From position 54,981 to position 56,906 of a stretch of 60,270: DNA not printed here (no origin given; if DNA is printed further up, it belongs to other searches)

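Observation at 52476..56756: Three tightly coupled genes: ABC-ATPase/DUF4435 fusion, OLD ATPase-TOPRIM and a 349-aa SF1 helicase, a possible expanded Gabija-type system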

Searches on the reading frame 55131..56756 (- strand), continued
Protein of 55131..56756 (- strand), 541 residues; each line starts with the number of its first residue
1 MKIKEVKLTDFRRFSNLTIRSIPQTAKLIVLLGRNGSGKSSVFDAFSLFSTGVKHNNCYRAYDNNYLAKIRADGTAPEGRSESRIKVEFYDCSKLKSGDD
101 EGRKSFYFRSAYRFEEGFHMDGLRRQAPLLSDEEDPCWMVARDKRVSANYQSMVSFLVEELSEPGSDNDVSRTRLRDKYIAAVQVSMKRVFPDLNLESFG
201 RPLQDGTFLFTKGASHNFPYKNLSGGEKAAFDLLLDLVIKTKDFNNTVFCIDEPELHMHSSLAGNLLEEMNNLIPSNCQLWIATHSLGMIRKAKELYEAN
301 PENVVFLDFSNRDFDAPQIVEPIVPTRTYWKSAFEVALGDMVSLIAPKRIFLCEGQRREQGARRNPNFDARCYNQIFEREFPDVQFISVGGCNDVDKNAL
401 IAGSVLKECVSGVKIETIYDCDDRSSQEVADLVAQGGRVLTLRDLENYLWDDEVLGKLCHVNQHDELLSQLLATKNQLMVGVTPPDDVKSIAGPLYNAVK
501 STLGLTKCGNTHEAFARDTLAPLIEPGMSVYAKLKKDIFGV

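Call 25: search_protein_families(library=pfam, alignment_id=A1, max_evalue=1)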
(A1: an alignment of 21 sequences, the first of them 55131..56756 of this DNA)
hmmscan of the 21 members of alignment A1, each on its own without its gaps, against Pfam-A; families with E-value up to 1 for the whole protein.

A. member 1, window:55131-56756:- (541 aa): 9 families
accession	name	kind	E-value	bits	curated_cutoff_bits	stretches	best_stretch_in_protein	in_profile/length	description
PF13304.12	AAA_21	-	3.6e-19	70.4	27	2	163-289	178-302/304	AAA domain, putative AbiEii toxin, Type IV TA system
PF13175.12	AAA_15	-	5.6e-17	62.9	32.1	2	1-89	1-83/374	AAA ATPase domain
PF02463.25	SMC_N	-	6.5e-12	45.8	40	1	3-300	2-212/220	RecF/RecN/SMC N terminal domain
PF13476.12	AAA_23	-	1.2e-07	33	27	1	6-90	2-80/201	AAA domain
PF13514.12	AAA_27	-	3.8e-05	23.8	22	1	1-59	1-59/206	AAA domain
PF13555.12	AAA_29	-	0.00013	22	27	1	5-48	3-44/61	P-loop containing region of AAA domain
PF00005.33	ABC_tran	-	0.0015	19.5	25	1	26-47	11-32/137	ABC transporter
PF13166.12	AAA_13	-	0.057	12.5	36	0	20-61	10-54/713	AAA domain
PF11398.14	DUF2813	-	0.09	12.6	21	1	1-51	1-47/372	Protein of unknown function (DUF2813)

B. families by the number of members that match (of 21 scanned): 48 families (the first 25 are shown)
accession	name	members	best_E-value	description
PF13175.12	AAA_15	21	7.7e-21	AAA ATPase domain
PF13304.12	AAA_21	21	3.3e-20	AAA domain, putative AbiEii toxin, Type IV TA system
PF02463.25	SMC_N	21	1.7e-14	RecF/RecN/SMC N terminal domain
PF13476.12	AAA_23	21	1.6e-10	AAA domain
PF00005.33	ABC_tran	21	1.1e-06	ABC transporter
PF13514.12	AAA_27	21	2.4e-06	AAA domain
PF13555.12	AAA_29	21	3e-06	P-loop containing region of AAA domain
PF11398.14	DUF2813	14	0.00025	Protein of unknown function (DUF2813)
PF13191.12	AAA_16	14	0.0013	AAA ATPase domain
PF20703.3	nSTAND1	14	0.0038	Novel STAND NTPase 1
PF20720.3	nSTAND3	14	0.011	Novel STAND NTPase 3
PF05729.18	NACHT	12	0.0015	NACHT domain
PF13401.12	AAA_22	9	0.001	AAA domain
PF08477.19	Roc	7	0.02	Ras of Complex, Roc, domain of DAPkinase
PF07728.20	AAA_5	7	0.048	AAA domain (dynein-related subfamily)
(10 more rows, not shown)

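Call 35: predict_structure(alignment_id=A1)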
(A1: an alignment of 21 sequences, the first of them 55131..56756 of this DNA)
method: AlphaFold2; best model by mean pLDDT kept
length: 541 residues; sequences in the alignment: 21
mean_pLDDT: 85.5   pTM: 0.70
mean pLDDT of the five models: 85.5, 84.6, 83.0, 81.2, 80.4
residues with pLDDT >= 90: 241; 70-90: 239; 50-70: 58; < 50: 3
segments of 3 or more residues with pLDDT < 50: none
pLDDT, mean of each block of 10 residues (from residue 1): 94 94 96 89 91 72 80 79 90 76 87 66 72 73 76 74 53 63 89 86 78 87 86 88 89 86 95 94 92 95 94 92 88 73 79 77 75 94 91 83 84 88 89 90 94 96 95 95 87 94 86 92 95 94 69
secondary structure, 60 per line:
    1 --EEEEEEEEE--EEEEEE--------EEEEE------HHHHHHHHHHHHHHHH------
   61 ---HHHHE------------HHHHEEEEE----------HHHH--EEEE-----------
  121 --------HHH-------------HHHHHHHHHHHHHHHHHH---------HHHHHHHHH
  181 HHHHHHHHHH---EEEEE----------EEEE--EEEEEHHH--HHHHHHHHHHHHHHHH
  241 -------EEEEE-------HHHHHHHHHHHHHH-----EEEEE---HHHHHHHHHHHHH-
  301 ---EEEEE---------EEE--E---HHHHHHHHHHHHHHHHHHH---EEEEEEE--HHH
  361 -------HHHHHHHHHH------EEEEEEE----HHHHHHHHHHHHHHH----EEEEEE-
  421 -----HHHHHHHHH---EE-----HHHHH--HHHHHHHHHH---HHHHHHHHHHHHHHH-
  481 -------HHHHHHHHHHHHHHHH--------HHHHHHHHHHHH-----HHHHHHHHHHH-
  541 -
elements in order: E3-11 E14-19 E28-32 H39-54 H64-67 H81-84 E85-89 H100-103 E106-109 H145-162 H172-190 E194-198 E209-212 E215-219 H225-240 E248-252 H260-273 E279-283 H287-299 E304-308 E318-320 H327-345 E349-355 H368-377 E384-390 H395-409 E414-419 H426-434 H445-449 H452-461 H465-479 H488-503 H512-523 H529-539

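Call 37: fold_search(model_id=the predicted structure, library=pdb)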
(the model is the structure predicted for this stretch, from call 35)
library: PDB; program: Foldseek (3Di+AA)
matches with E <= 10: 1051; with E <= 0.001: 376
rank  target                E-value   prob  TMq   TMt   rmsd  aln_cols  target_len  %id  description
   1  8sux_C                1.5e-12  1.00  0.39  0.53   8.7       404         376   15  Structure of E. coli PtuA hexamer (released 2024-01-10)
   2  8eea_A                1.9e-12  1.00  0.40  0.54   8.3       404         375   16  Structure of E.coli Septu (PtuAB) complex (released 2023-12-27)
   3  8eea_B                4.7e-12  1.00  0.39  0.53   8.5       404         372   15  Structure of E.coli Septu (PtuAB) complex (released 2023-12-27)
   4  8eea_D                7.2e-12  1.00  0.41  0.47  11.3       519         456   13  Structure of E.coli Septu (PtuAB) complex (released 2023-12-27)
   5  8ee4_C                1.6e-11  1.00  0.39  0.50   8.7       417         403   16  Structure of PtuA (released 2024-01-03)
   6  8sux_F                2.2e-11  1.00  0.37  0.52   8.8       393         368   14  Structure of E. coli PtuA hexamer (released 2024-01-10)
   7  8ee4_E                5.2e-11  1.00  0.40  0.51   8.5       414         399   16  Structure of PtuA (released 2024-01-03)
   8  8eea_C                5.2e-11  1.00  0.37  0.43  11.3       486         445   14  Structure of E.coli Septu (PtuAB) complex (released 2023-12-27)
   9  8ee4_F                9.0e-11  1.00  0.38  0.49   9.2       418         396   15  Structure of PtuA (released 2024-01-03)
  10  9nnb_D                1.0e-10  1.00  0.34  0.36  10.5       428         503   17  Cryo-EM structure of the Retron Ec78 complex, PtuA:PtuB:RT (4:2:1) (released 2025-10-08)
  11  9vhe_C                2.0e-10  1.00  0.38  0.57   7.5       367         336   17  cryoEM structure of retron-Eco7 complex (released 2025-12-31)
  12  8ee4_D                3.3e-10  1.00  0.37  0.48   8.9       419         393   16  Structure of PtuA (released 2024-01-03)
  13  9e90_A                3.5e-10  1.00  0.38  0.42   7.7       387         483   15  Ec83 Retron PtuA/PtuB (2-1) complex bound to ATP (released 2025-07-02)
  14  9kjz_B                3.5e-10  1.00  0.35  0.36  13.6       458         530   16  Cryo-EM structure of the Retron-Eco7 complex (state 3) (released 2025-11-12)
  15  9kjx_C                3.5e-10  1.00  0.34  0.34  14.0       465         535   14  Cryo-EM structure of the Retron-Eco7 complex (state 1) (released 2025-11-12)
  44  6p74                  3.3e-09  1.00  0.28  0.29  16.1       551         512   13  OLD nuclease from Thermus Scotoductus (released 2020-01-29)
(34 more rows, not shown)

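Call 62: search_protein_families(library=pfam, alignment_id=A5, max_evalue=0.00001)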
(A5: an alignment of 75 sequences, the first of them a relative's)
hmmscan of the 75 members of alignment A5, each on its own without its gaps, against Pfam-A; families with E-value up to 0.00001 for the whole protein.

A. member 1, L001:2730-3176:- (149 aa): 0 families

B. families by the number of members that match (of 75 scanned): 69 families (the first 25 are shown)
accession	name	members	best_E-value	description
PF01420.25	Methylase_S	19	9.4e-32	Type I restriction modification DNA specificity domain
PF14335.11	DUF4391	3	6.8e-64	Domain of unknown function (DUF4391)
PF00589.27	Phage_integrase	2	2.6e-21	Phage integrase family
PF04851.21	ResIII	2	1.4e-19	Type III restriction enzyme, res subunit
PF11867.13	T1RH-like_C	1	1.6e-105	Type I restriction enzyme HindI endonuclease subunit-like, C-terminal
PF07733.18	DNA_pol3_alpha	1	2.6e-102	Bacterial DNA polymerase III alpha NTPase domain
PF11376.13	DUF3179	1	4.7e-90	Protein of unknown function (DUF3179)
PF01011.28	PQQ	1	8e-83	Glucose/ethanol/alcohol dehydrogenase, beta-propeller domain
PF20979.2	Arginosuc_syn_C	1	3.4e-81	Arginosuccinate synthase C-terminal domain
PF18766.7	SWI2_SNF2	1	1.6e-73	SWI2/SNF2 ATPase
PF00764.25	Arginosuc_synth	1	7.5e-65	Arginosuccinate synthase N-terminal HUP domain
PF17657.6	DNA_pol3_finger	1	5.8e-61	Bacterial DNA polymerase III alpha subunit finger domain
PF04313.20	HSDR_N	1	5.7e-46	Type I restriction enzyme R protein N terminus (HSDR_N)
PF00282.25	Pyridoxal_deC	1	1.2e-45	Pyridoxal-dependent decarboxylase conserved domain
PF01261.30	AP_endonuc_2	1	4.7e-41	Xylose isomerase-like TIM barrel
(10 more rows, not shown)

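Call 67: search_protein_families(library=padloc, alignment_id=A1, max_evalue=1e-10)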
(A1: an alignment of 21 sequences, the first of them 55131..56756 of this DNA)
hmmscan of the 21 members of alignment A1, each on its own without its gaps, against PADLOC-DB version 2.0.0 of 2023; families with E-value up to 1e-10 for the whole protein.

A. member 1, window:55131-56756:- (541 aa): 24 families
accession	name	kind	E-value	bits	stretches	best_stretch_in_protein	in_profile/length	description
PDLC02981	AriAB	-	2.8e-23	80.5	1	221-474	308-547/694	-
PDLC04135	mad3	-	3.6e-21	74.1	0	174-301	213-339/374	mads_3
PDLC02980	AriA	-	4.2e-21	74.2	1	179-289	194-302/304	-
PDLC00271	PtuA1|PtuA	-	1.1e-20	72.6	0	171-295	198-327/421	AAA ATPase domain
PDLC02979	AriA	-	5.7e-20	70.4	0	1-66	1-60/373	-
PDLC00289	PtuA1|PtuA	-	2e-17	61.4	1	1-289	1-291/404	AAA ATPase domain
PDLC02335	AbiLi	-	3.7e-17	60.4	1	3-306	50-250/326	AbiLi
PDLC02913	ATPase_I-A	-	2e-16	58.2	0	2-49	53-97/508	-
PDLC03878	NsnB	-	2.7e-16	58.3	1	3-321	2-315/345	-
PDLC00278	PtuA1|PtuA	-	1.5e-15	55.4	0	1-48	1-45/436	AAA ATPase domain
PDLC00284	PtuA1|PtuA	-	5e-15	53.3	0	1-65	60-122/545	AAA ATPase domain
PDLC00290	PtuA1|PtuA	-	6.3e-15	53.4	0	215-292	239-315/414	AAA ATPase domain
PDLC04182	HEC-01A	-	2.8e-14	50.9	0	2-75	3-82/406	-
PDLC04176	HEC-01A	-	3.9e-14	50.8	0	1-64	1-61/371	-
PDLC02915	ATPase-Toprim_I-B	-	5.9e-14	49.8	0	235-297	243-306/623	-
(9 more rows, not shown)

B. families by the number of members that match (of 21 scanned): 57 families (the first 25 are shown)
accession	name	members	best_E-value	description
PDLC02981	AriAB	21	3.8e-30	-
PDLC00289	PtuA1|PtuA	21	1.6e-23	AAA ATPase domain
PDLC04135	mad3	21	2.1e-23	mads_3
PDLC00271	PtuA1|PtuA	21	4.2e-23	AAA ATPase domain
PDLC02980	AriA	21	1e-21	-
PDLC02979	AriA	21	6.2e-21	-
PDLC00290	PtuA1|PtuA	21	4.2e-18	AAA ATPase domain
PDLC02913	ATPase_I-A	19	1e-18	-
PDLC02915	ATPase-Toprim_I-B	19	3.4e-16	-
PDLC00278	PtuA1|PtuA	19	4.9e-16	AAA ATPase domain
PDLC02335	AbiLi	18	1.5e-17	AbiLi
PDLC03878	NsnB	17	5.9e-25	-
PDLC00299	PtuA1|PtuA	16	6.3e-17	AAA ATPase domain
PDLC00284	PtuA1|PtuA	16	1.1e-16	AAA ATPase domain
PDLC04176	HEC-01A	16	2.5e-15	-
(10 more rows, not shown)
